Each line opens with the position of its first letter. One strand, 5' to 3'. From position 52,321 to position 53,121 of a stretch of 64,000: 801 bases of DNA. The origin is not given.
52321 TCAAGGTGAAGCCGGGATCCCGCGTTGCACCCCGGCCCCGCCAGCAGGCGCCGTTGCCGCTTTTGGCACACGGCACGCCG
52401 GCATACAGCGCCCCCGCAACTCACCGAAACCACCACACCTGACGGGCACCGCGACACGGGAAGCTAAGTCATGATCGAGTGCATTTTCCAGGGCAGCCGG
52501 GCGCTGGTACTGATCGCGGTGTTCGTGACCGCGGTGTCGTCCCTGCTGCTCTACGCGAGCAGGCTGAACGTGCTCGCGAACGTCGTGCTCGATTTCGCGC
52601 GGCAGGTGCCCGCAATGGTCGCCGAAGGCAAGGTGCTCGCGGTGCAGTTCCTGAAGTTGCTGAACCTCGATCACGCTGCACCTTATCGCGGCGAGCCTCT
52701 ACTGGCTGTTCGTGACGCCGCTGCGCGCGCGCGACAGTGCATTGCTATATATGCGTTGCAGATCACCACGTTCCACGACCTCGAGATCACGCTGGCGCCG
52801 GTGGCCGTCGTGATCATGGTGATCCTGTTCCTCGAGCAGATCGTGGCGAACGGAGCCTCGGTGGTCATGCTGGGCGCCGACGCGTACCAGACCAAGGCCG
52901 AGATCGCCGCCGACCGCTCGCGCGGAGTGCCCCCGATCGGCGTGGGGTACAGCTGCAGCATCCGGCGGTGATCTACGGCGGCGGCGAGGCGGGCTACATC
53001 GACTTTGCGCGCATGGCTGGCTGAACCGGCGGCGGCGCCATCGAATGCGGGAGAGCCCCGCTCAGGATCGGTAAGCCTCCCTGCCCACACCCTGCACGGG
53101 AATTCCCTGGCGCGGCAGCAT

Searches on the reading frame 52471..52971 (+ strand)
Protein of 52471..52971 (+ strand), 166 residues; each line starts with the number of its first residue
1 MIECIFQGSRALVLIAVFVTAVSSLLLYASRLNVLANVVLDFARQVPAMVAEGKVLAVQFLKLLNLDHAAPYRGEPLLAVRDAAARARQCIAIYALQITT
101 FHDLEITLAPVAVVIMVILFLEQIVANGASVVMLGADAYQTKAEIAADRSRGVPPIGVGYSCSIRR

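Call 41: search_protein_families(library=pfam, proteins=[window:52471-52971:+], max_evalue=0.01)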
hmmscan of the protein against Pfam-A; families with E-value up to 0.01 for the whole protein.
window:52471-52971:+ (166 aa): 2 families
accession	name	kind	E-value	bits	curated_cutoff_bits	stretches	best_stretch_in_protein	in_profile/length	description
PF25247.1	LbH_GLGC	-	8.9e-06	26.1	27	1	130-166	48-84/135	GLGC left-handed parallel beta-helix domain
PF03350.21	UPF0114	-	0.0075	17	23.1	0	95-123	88-116/117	Uncharacterized protein family, UPF0114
